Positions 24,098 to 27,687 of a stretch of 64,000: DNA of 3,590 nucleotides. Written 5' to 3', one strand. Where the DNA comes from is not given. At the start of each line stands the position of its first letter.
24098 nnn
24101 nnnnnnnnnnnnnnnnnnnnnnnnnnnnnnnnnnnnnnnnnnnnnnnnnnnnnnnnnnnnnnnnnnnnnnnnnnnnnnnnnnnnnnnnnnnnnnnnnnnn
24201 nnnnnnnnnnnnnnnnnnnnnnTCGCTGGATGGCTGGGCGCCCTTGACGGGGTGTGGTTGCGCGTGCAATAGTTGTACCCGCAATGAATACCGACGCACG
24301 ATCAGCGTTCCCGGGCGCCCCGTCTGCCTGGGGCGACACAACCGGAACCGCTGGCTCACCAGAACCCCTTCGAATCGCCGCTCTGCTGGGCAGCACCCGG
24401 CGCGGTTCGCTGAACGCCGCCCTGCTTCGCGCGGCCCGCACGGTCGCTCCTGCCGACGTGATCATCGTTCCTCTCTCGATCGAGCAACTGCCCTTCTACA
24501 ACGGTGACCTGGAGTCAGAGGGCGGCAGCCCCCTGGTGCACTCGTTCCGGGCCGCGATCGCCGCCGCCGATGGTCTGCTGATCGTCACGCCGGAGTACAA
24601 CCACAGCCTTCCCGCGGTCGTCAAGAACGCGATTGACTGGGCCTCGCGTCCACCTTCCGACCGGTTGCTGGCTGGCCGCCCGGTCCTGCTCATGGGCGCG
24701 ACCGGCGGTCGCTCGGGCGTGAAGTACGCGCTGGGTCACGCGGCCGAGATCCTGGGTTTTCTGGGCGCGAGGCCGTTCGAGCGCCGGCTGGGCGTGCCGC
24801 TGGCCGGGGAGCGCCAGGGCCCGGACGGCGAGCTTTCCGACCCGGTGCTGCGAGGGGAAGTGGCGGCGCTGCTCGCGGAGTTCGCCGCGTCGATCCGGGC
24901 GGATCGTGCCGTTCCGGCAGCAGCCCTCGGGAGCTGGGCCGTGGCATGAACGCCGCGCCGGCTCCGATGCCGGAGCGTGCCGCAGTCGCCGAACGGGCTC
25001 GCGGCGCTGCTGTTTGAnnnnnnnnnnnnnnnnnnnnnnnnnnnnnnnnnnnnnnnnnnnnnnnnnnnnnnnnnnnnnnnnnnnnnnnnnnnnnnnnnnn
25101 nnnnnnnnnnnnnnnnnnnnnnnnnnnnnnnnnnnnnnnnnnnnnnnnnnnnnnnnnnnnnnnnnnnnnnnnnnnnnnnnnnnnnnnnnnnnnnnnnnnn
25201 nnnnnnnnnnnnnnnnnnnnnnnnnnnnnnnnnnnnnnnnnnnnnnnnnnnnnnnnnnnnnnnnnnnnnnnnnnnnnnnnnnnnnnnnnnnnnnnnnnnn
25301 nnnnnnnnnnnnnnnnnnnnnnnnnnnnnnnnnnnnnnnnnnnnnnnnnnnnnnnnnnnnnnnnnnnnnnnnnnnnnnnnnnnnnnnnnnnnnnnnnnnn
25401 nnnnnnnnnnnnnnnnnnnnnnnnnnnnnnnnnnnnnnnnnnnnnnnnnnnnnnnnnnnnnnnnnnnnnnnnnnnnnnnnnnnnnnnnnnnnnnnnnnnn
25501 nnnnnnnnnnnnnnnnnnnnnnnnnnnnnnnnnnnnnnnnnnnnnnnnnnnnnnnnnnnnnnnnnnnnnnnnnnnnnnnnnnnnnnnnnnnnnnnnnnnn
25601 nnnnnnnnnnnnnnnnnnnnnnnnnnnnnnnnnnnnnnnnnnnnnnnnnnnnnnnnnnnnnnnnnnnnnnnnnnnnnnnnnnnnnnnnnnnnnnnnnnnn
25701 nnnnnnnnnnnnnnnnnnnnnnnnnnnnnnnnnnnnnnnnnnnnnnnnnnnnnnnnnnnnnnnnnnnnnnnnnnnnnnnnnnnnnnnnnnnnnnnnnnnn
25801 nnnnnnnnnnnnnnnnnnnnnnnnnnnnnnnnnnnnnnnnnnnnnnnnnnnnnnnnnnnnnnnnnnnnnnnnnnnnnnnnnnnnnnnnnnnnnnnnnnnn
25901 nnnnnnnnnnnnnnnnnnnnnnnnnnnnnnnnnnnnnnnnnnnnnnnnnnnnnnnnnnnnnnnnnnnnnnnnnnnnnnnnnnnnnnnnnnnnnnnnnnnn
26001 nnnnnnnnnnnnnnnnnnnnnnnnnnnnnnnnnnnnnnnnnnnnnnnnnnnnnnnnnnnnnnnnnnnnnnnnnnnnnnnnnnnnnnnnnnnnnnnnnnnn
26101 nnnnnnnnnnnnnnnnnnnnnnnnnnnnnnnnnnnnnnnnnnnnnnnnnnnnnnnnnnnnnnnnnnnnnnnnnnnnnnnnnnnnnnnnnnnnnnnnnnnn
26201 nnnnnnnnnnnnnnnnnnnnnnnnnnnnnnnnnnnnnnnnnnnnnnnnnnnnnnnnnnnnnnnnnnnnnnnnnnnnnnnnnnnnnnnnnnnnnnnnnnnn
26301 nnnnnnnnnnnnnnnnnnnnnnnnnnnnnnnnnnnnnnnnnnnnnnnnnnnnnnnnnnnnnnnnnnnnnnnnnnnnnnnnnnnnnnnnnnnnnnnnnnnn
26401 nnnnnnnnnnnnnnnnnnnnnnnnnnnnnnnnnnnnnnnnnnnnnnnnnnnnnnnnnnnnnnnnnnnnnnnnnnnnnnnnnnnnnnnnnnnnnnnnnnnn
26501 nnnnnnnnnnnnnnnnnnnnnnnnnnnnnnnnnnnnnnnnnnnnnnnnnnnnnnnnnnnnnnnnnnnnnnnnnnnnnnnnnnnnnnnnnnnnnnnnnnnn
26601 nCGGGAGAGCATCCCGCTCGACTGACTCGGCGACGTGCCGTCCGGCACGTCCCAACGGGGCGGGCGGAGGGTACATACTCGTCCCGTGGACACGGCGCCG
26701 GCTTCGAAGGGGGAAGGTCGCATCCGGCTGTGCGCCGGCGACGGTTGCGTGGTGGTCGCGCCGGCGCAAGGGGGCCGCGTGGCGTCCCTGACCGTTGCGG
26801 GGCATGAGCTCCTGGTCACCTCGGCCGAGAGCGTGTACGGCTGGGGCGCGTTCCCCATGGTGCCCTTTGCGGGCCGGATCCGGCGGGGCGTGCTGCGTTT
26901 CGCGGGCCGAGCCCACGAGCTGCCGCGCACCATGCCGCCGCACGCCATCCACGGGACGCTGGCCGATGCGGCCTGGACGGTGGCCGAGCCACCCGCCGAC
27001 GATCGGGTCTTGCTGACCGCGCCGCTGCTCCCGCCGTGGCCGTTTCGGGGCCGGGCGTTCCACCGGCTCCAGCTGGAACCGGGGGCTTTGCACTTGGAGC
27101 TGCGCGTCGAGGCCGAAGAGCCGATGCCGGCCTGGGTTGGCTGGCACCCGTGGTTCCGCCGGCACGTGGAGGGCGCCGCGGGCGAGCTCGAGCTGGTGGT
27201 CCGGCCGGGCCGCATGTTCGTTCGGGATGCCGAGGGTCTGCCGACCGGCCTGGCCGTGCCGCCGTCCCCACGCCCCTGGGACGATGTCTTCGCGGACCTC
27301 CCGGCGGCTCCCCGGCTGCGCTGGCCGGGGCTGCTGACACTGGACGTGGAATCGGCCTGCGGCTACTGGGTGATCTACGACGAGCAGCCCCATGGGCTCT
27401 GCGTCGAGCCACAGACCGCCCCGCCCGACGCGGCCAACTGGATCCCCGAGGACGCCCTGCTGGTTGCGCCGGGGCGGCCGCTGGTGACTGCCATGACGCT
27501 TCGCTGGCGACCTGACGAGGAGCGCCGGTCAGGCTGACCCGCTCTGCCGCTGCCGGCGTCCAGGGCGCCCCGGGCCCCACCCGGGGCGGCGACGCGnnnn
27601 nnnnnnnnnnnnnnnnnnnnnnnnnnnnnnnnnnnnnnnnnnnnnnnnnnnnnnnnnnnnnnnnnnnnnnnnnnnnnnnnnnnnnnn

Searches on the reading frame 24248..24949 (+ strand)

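Call 55: search_protein_families(library=pfam, proteins=[window:24248-24949:+], max_evalue=0.0001)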
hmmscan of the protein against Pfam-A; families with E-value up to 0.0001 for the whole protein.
window:24248-24949:+ (233 aa): 2 families
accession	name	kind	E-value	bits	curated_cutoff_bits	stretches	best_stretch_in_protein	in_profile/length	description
PF03358.20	FMN_red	-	5.7e-33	114.1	24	1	42-178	2-141/152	NADPH-dependent FMN reductase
PF02525.22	Flavodoxin_2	-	8e-10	39.2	27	1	52-178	17-171/198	Flavodoxin-like fold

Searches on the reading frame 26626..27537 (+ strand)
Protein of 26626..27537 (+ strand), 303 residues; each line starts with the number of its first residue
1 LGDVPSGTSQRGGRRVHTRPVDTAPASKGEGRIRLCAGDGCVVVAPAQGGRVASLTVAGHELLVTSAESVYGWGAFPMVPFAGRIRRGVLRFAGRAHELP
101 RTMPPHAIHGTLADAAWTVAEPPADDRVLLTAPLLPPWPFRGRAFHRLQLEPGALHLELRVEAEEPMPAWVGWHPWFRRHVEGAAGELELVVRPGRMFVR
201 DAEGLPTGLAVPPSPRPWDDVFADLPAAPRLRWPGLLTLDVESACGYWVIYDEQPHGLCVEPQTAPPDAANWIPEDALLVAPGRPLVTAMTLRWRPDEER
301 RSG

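Call 55: search_protein_families(library=pfam, proteins=[window:26626-27537:+], max_evalue=0.0001)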
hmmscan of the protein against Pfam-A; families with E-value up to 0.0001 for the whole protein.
window:26626-27537:+ (303 aa): 1 family
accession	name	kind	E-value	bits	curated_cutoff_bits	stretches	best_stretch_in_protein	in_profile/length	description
PF01263.26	Aldose_epim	-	3.9e-20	72.9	27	1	32-221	2-202/299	Aldose 1-epimerase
